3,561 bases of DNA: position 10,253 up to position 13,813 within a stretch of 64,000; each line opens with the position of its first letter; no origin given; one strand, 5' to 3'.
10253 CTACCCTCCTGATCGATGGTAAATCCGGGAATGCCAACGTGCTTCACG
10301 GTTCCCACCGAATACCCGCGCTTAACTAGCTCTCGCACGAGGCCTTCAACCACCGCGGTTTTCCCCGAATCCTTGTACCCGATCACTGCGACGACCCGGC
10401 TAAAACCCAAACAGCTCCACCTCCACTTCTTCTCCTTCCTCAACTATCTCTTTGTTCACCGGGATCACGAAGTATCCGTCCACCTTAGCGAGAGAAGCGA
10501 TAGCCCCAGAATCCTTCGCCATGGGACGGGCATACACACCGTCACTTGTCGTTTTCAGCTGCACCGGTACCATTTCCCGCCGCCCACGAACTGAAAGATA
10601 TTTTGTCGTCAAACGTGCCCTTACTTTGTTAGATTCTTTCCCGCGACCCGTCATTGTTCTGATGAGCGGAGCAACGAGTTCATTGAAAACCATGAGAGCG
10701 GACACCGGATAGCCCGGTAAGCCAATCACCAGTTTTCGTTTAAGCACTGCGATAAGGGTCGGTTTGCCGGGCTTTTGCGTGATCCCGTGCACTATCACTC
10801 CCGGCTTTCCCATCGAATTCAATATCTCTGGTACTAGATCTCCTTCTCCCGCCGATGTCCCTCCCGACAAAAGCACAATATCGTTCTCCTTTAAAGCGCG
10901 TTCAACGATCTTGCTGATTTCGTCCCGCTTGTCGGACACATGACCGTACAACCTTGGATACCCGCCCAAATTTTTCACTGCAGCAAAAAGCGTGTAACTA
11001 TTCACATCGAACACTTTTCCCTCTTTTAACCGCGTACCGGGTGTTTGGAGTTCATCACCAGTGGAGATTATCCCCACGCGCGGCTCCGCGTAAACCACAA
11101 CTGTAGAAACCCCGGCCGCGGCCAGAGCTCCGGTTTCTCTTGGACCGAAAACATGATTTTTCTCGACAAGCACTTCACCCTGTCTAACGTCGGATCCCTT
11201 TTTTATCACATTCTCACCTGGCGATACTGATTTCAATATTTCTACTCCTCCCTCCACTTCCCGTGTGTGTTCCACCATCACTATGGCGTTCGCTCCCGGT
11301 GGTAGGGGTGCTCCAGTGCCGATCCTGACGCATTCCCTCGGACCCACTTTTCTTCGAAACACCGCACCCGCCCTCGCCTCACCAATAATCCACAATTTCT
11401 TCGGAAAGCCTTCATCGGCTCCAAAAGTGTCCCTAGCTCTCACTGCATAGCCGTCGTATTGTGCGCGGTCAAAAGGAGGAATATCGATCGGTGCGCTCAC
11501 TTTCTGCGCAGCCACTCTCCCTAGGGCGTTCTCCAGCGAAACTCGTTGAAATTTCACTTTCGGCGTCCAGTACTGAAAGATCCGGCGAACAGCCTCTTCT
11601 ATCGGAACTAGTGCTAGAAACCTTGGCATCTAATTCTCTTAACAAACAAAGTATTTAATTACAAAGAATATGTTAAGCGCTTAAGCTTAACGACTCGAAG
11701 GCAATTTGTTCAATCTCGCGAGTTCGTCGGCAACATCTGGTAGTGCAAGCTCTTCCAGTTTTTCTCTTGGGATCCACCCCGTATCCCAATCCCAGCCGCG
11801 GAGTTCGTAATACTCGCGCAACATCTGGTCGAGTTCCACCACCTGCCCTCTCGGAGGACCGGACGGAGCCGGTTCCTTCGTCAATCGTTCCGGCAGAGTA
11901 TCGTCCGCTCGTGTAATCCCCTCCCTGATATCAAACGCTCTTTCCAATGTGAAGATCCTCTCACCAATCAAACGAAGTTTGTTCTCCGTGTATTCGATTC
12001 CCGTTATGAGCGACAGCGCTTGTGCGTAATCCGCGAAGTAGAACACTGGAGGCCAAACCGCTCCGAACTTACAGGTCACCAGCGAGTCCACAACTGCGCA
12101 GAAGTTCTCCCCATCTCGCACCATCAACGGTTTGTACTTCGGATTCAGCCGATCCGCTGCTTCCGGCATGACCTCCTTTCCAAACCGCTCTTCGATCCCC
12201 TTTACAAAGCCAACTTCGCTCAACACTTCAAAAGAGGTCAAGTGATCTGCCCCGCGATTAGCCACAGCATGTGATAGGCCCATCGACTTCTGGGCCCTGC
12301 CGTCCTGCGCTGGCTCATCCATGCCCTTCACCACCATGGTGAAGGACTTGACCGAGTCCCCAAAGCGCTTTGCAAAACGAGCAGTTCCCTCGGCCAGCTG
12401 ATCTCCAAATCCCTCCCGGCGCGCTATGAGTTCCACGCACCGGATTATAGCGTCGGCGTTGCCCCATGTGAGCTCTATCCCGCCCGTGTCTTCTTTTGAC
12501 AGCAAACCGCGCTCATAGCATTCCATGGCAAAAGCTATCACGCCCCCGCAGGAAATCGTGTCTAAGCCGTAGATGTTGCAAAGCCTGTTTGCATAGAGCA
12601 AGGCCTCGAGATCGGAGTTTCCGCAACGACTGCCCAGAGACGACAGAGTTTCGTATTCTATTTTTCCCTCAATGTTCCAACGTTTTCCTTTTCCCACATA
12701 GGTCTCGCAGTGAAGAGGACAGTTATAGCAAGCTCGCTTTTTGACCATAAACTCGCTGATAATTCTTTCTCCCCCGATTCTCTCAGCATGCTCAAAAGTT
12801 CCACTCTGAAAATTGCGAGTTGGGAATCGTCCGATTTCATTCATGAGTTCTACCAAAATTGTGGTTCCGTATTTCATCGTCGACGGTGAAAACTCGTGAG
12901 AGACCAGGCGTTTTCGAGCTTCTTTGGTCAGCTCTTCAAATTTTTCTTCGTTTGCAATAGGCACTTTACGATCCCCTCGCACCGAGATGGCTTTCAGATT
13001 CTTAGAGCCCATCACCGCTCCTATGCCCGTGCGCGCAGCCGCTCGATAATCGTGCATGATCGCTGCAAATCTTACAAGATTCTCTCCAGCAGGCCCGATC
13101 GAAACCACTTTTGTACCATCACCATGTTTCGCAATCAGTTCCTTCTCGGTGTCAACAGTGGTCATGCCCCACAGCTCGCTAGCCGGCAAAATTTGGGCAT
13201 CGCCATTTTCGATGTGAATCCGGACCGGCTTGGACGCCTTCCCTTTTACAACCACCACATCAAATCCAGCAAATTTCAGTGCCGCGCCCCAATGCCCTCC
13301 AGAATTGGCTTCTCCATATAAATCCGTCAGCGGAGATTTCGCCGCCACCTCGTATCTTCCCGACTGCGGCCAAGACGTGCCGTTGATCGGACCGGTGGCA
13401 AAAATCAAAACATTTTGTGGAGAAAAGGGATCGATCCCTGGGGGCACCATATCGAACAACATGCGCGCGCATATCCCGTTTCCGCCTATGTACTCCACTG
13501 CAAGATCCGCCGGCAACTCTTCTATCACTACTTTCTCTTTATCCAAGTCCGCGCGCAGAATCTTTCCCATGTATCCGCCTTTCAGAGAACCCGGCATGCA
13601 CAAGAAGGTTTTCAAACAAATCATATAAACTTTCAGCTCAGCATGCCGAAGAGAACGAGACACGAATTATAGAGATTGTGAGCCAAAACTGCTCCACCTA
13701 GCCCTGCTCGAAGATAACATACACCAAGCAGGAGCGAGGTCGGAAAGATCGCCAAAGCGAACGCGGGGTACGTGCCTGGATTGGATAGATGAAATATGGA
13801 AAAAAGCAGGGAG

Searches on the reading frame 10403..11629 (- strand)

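Call 49: search_protein_families(library=pfam, proteins=[window:10403-11629:-], max_evalue=0.00001)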
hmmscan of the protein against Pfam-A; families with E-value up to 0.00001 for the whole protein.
window:10403-11629:- (409 aa): 3 families
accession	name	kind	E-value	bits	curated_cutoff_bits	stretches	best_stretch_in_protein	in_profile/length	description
PF03453.22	MoeA_N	-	3.6e-46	157.2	30.8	1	9-173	2-160/160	MoeA N-terminal region (domain I and II)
PF00994.29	MoCF_biosynth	-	1.8e-29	102.7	26.6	1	186-324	1-143/144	Probable molybdopterin binding domain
PF03454.20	MoeA_C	-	9.6e-19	67.8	22.1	1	337-407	1-72/72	MoeA C-terminal region (domain IV)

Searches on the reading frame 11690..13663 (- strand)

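Call 49: search_protein_families(library=pfam, proteins=[window:11690-13663:-], max_evalue=0.00001)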
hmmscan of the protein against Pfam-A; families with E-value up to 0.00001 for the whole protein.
window:11690-13663:- (658 aa): 2 families
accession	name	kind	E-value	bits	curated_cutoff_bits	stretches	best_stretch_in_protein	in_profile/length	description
PF01314.23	AFOR_C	-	2.4e-136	455.3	27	1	244-641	1-385/385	Aldehyde ferredoxin oxidoreductase, domains 2 & 3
PF02730.20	AFOR_N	-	2.2e-77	259.7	29.8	1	33-230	1-198/199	Aldehyde ferredoxin oxidoreductase, N-terminal domain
